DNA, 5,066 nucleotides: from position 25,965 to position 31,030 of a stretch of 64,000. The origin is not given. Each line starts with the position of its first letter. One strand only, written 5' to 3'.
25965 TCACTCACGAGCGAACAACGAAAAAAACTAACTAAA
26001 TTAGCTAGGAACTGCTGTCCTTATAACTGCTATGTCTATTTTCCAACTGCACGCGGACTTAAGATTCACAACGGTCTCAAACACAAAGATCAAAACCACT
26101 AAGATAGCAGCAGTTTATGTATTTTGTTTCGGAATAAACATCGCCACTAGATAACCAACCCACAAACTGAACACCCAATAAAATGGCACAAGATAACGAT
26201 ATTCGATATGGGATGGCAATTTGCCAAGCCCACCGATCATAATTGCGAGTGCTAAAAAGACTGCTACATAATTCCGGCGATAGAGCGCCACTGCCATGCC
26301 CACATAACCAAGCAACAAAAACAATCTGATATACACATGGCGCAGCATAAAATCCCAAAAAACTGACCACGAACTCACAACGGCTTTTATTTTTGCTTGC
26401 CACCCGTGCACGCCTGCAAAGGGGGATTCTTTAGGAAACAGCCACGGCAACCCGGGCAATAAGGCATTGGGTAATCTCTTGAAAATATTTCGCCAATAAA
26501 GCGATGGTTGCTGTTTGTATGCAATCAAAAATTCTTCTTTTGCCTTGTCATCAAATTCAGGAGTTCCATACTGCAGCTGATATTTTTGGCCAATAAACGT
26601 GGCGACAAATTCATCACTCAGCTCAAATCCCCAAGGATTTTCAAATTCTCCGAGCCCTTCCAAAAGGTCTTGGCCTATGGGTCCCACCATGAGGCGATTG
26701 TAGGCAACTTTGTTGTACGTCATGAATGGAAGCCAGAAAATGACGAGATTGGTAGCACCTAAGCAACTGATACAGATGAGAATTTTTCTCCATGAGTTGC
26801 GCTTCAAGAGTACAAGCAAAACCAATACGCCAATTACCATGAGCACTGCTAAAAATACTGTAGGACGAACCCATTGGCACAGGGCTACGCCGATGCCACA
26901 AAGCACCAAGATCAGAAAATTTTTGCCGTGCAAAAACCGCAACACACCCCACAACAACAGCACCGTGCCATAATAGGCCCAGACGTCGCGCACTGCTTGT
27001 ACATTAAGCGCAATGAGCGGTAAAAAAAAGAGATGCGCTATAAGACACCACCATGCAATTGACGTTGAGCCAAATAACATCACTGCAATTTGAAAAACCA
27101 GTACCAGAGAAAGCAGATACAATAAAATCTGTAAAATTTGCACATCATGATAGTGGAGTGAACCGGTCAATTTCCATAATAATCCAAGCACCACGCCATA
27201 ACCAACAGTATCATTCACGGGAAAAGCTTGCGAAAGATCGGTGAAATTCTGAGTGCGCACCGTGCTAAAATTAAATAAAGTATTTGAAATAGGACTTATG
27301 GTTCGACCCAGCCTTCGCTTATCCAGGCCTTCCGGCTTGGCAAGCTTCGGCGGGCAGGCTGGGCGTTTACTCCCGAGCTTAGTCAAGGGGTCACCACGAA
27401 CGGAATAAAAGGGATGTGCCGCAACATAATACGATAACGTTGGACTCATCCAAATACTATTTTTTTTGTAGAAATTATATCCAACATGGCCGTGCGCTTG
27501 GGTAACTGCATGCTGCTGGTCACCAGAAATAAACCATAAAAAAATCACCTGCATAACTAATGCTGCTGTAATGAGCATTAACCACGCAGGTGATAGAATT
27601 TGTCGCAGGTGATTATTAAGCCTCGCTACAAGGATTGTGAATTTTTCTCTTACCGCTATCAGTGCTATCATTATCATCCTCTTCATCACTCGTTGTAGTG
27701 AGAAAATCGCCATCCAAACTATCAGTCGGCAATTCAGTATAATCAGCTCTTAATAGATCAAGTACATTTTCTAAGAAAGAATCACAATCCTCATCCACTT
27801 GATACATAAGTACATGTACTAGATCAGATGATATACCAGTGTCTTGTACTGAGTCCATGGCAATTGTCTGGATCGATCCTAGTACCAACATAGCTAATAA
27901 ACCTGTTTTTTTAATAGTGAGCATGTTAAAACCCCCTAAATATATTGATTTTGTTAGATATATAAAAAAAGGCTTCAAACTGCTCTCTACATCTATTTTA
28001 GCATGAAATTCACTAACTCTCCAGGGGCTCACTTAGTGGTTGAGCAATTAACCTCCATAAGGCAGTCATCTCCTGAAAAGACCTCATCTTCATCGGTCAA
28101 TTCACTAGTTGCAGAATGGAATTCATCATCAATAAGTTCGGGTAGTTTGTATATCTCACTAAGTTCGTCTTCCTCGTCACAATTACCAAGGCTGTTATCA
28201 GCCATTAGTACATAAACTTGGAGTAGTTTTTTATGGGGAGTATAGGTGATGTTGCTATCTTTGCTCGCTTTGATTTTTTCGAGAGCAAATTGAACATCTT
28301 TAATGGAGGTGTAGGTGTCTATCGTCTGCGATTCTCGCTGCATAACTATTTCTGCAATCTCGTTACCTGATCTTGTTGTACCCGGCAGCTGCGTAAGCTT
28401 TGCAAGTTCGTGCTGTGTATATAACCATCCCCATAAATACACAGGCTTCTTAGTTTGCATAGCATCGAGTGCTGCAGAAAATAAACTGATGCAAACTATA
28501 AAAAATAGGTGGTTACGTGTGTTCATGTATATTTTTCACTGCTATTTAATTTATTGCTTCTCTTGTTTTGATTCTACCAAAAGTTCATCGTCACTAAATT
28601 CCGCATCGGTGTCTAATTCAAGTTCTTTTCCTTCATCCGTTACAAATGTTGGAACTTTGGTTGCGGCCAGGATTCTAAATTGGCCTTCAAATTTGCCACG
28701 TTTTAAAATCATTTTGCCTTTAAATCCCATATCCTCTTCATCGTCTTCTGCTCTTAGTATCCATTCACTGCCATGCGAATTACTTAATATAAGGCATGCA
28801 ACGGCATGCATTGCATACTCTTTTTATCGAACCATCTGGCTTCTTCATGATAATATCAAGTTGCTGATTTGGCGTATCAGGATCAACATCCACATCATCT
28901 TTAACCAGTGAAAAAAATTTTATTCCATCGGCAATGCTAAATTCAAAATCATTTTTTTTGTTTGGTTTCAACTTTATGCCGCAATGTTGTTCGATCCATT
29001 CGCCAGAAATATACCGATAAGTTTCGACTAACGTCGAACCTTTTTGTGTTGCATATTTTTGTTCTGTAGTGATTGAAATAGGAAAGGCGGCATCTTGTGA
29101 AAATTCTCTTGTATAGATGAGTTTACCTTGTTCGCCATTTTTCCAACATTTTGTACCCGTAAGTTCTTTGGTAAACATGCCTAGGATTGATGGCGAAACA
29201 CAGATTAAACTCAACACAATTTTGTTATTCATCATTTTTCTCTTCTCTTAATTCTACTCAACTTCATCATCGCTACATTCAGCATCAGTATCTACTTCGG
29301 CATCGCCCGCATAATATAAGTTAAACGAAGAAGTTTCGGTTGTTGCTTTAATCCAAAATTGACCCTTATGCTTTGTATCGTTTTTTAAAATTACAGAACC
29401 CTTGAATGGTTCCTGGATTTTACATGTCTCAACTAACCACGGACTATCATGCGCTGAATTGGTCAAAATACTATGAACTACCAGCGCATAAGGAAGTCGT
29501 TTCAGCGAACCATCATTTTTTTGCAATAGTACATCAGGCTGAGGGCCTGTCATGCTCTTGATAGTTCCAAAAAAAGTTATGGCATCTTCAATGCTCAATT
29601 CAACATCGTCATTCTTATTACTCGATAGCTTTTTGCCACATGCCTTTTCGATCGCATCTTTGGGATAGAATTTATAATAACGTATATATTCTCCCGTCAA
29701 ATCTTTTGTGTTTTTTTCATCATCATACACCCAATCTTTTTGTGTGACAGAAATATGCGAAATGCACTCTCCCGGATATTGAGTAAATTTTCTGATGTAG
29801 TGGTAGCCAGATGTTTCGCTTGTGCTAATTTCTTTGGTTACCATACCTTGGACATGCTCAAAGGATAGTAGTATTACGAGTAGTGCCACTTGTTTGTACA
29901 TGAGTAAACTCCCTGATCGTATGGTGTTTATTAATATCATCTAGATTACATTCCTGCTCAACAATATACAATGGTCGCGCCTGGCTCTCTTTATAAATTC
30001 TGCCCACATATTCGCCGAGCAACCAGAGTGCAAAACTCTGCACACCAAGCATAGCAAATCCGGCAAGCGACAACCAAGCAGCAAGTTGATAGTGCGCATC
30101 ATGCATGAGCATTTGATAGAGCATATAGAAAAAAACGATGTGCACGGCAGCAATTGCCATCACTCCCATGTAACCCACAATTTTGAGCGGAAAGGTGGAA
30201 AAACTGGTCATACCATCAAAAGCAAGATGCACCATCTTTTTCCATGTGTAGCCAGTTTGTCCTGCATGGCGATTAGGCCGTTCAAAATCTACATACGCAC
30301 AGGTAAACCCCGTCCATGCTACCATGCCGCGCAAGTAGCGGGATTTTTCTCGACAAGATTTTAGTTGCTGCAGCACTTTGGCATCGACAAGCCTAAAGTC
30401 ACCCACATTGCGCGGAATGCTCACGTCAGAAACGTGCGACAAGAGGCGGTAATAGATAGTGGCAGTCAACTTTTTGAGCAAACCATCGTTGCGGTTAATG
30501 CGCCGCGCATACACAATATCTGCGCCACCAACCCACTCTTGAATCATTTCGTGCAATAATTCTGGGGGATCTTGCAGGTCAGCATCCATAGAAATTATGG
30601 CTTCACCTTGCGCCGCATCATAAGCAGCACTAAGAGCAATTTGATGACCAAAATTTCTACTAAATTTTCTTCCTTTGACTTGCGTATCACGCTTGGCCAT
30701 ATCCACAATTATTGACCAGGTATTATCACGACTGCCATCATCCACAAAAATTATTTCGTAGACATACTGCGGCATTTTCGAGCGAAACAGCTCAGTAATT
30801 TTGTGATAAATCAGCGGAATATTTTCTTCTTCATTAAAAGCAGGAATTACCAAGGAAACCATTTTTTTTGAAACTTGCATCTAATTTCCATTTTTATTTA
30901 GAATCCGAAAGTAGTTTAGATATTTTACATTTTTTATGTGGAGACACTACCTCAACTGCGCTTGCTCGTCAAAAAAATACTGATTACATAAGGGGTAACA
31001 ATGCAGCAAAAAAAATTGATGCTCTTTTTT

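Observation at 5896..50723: A 28-nt REP-like unit dispersed 8 times, three times in frame inside coding sequence (RPE-like behaviour) and acting as a host for nested insertions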

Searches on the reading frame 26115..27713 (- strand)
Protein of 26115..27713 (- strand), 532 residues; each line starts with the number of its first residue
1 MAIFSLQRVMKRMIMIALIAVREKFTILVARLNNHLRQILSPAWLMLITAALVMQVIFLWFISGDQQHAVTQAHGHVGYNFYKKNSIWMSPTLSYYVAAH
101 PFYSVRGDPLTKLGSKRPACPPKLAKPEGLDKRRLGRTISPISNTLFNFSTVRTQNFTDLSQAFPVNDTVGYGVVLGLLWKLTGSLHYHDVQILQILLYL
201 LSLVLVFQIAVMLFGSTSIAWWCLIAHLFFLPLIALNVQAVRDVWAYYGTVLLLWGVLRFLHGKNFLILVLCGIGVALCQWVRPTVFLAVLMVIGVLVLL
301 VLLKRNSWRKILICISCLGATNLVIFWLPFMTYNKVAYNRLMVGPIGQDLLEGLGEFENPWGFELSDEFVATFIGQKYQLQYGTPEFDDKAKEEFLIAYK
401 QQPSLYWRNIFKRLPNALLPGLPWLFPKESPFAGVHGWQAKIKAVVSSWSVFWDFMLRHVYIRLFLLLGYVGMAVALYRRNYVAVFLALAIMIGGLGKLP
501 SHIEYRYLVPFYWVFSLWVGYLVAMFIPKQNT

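Call 11: search_protein_families(library=pfam, proteins=[window:26115-27713:-])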
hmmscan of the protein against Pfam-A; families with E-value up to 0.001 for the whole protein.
window:26115-27713:- (532 aa): 0 families

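Call 26: find_homologous_proteins(query=window:26115-27713:-, max_evalue=0.00001)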
Query window:26115-27713:- (532 aa): 61 proteins with E <= 0.00001 among 8000 candidates.
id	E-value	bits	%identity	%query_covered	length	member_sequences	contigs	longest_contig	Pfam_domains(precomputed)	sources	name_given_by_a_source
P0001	0.0e+0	1185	100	98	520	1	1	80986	-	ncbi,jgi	-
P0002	1.2e-176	607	56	92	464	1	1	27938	-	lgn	-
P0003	3.0e-176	606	56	90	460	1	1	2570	-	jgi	jgi:4-amino-4-deoxy-L-arabinose transferase-like glycosyltransferase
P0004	5.0e-174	598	55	90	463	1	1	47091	-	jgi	jgi:hypothetical protein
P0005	1.7e-143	497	49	90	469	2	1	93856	-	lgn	-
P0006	4.1e-136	473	51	78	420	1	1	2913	-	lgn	-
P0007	1.0e-135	472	49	85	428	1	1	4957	-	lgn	-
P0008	1.4e-131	458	45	91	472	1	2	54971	-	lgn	-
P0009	2.6e-131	457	46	90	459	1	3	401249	-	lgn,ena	-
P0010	1.1e-128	449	44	90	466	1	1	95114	-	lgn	-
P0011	1.2e-128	448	44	90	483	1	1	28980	-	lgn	-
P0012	1.3e-127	445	47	89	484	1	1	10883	-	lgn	-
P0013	3.3e-127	444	43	90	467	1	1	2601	-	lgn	-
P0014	1.1e-126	442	43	92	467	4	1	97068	-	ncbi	-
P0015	2.9e-126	441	49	77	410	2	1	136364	-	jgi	jgi:4-amino-4-deoxy-L-arabinose transferase-like glycosyltransferase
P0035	8.9e-111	389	39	90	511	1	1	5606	-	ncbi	-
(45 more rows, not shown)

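Call 28: find_encoding_contigs(protein=P0001, flank=1000, max_places=3)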
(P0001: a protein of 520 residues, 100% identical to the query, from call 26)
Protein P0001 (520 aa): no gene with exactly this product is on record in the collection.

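Call 29: find_encoding_contigs(protein=P0035, flank=3000, max_places=3)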
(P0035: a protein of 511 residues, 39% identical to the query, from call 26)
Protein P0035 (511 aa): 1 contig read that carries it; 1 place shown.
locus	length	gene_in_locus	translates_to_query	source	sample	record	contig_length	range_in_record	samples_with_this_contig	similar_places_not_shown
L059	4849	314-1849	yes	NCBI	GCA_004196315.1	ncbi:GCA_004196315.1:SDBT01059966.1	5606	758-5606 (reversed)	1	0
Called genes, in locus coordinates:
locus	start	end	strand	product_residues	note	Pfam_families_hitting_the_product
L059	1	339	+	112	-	?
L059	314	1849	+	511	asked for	-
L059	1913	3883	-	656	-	PF00488:MutS_V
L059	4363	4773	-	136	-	-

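Call 89: predict_structure(alignment_id=A5)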
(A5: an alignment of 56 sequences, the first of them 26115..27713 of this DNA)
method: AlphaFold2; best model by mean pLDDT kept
length: 532 residues; sequences in the alignment: 56
mean_pLDDT: 90.2   pTM: 0.88
mean pLDDT of the five models: 90.2, 89.2, 89.0, 88.8, 88.6
residues with pLDDT >= 90: 413; 70-90: 67; 50-70: 13; < 50: 39
segments of 3 or more residues with pLDDT < 50: 103-131, 133-140
pLDDT, mean of each block of 10 residues (from residue 1): 86 92 88 85 95 96 73 96 98 92 51 44 44 47 75 96 95 98 96 97 98 97 98 95 97 98 93 98 97 97 91 98 98 97 96 96 95 97 97 98 98 95 81 90 95 91 97 98 97 95 92 98 89 45
secondary structure, 60 per line:
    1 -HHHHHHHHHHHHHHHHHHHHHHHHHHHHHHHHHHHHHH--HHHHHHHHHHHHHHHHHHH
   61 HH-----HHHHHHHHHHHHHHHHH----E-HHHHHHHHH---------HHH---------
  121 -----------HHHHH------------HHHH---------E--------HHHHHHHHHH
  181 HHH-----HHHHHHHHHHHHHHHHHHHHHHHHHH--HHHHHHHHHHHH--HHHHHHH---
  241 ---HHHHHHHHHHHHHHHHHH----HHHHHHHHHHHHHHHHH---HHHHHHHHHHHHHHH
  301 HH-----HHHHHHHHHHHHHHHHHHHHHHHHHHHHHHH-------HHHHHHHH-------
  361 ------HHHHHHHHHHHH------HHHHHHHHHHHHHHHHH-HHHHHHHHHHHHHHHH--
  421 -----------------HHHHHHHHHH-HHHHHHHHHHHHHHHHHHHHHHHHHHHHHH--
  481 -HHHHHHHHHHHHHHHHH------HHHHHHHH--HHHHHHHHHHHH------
elements in order: H2-39 H42-62 H68-84 H91-99 H132-136 H149-152 H171-183 H189-214 H217-228 H231-237 H244-261 H266-282 H286-302 H308-338 H346-353 H367-378 H385-401 H403-418 H438-447 H449-478 H482-498 H505-512 H515-526
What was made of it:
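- It is the only part of the AlphaFold model with pLDDT below 50, while the rest averages about 90 (call 89).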

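Call 91: fold_search(model_id=the predicted structure, library=pdb)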
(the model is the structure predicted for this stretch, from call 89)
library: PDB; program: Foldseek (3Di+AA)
matches with E <= 10: 186; with E <= 0.001: 2
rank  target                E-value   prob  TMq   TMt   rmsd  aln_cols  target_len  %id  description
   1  7e9s_A                4.6e-04  1.00  0.40  0.25  15.1       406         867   11  Archaeal oligosaccharyltransferase AglB from Archaeoglobus fulgidus in complex with an inhibitory peptide and a dolich (released 2021-09-08)
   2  3waj                  5.0e-04  1.00  0.39  0.27  16.2       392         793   11  Crystal structure of the Archaeoglobus fulgidus oligosaccharyltransferase (O29867_ARCFU) complex with Zn and sulfate (released 2013-10-30)
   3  3wak                  1.4e-03  1.00  0.38  0.24  13.8       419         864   12  Crystal structure of the Archaeoglobus fulgidus oligosaccharyltransferase (O29867_ARCFU) in the apo form (released 2013-10-30)
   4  5gmy_A                1.8e-03  1.00  0.39  0.25  16.2       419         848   11  Crystal structure of the Archaeoglobus fulgidus oligosaccharyltransferase (O29867_ARCFU) tethered with an acceptor pep (released 2017-02-01)
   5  8b6l_I                3.8e-03  1.00  0.38  0.30  17.6       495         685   10  Subtomogram average of the human Sec61-TRAP-OSTA-translocon (released 2022-12-07)
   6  5ogl_A                7.6e-03  1.00  0.40  0.31  14.6       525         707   11  Structure of bacterial oligosaccharyltransferase PglB in complex with an acceptor peptide and an lipid-linked oligosac (released 2017-10-25)
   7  9n9j_I                8.2e-03  1.00  0.46  0.36  15.0       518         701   10  Structure of a GRP94 folding intermediate engaged with a CCDC134- and FKBP11-bound secretory translocon (released 2025-11-19)
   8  6ftg_5                2.3e-02  1.00  0.41  0.35  13.6       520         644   10  Subtomogram average of OST-containing ribosome-translocon complexes from canine rough microsomal membranes (released 2018-03-21)
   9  9s6r_A                2.6e-02  0.99  0.27  0.35  15.1       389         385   11  Ternary cryo-EM structure of yeast ALG3 with Dol25-PP-GlcNAc2Man5, Dol25-P-Man, and Fab (released 2026-03-18)
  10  9i5k_A                2.7e-02  1.00  0.39  0.41  13.3       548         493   12  Structure of the Chaetomium thermophilum Pmt4 homodimer (C2 symmetry) (released 2025-12-24)
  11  8agc_A                3.5e-02  1.00  0.42  0.33  15.4       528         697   11  Structure of yeast oligosaccharylransferase complex with lipid-linked oligosaccharide and non-acceptor peptide bound (released 2022-12-07)
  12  5f15                  3.9e-02  0.98  0.31  0.30  17.6       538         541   10  Crystal Structure of ArnT from Cupriavidus metallidurans bound to Undecaprenyl phosphate (released 2016-02-17)
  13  3rce_A                4.1e-02  1.00  0.35  0.28  15.7       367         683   13  Bacterial oligosaccharyltransferase PglB (released 2011-06-15)
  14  6p25_B                4.2e-02  1.00  0.28  0.22   6.0       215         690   18  Structure of S. cerevisiae protein O-mannosyltransferase Pmt1-Pmt2 complex bound to the sugar donor and a peptide acce (released 2019-07-10)
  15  8agb_A                8.5e-02  1.00  0.44  0.38  13.7       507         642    8  Structure of yeast oligosaccharylransferase complex with lipid-linked oligosaccharide bound (released 2022-12-07)
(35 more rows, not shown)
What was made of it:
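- The GT-C-like ORF is continuous, conserved on both sides and folds confidently as a GT-C-like protein (calls 89, 91).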

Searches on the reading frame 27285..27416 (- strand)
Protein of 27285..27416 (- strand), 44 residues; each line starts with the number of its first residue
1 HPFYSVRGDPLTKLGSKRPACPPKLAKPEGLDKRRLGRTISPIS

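Call 74: find_homologous_proteins(query=window:27285-27416:-, max_evalue=10)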
Query seq(44 aa) (44 aa): 1 proteins with E <= 10 among 1 candidates.
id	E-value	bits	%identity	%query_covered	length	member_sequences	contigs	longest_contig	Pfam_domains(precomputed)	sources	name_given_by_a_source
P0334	2.3e-12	63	86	84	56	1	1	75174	-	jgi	-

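Call 75: find_encoding_contigs(protein=P0334, flank=10000, max_places=3)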
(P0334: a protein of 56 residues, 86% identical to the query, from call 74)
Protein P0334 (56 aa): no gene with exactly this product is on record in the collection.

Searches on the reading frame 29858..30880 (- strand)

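Call 94: search_protein_families(library=pfam, proteins=[window:29858-30880:-], max_evalue=0.00001)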
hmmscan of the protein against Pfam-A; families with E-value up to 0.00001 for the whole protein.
window:29858-30880:- (340 aa): 1 family
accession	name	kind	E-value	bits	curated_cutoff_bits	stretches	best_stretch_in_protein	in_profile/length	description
PF00535.33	Glycos_transf_2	-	4e-31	108.6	23.3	1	9-172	1-166/168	Glycosyl transferase family 2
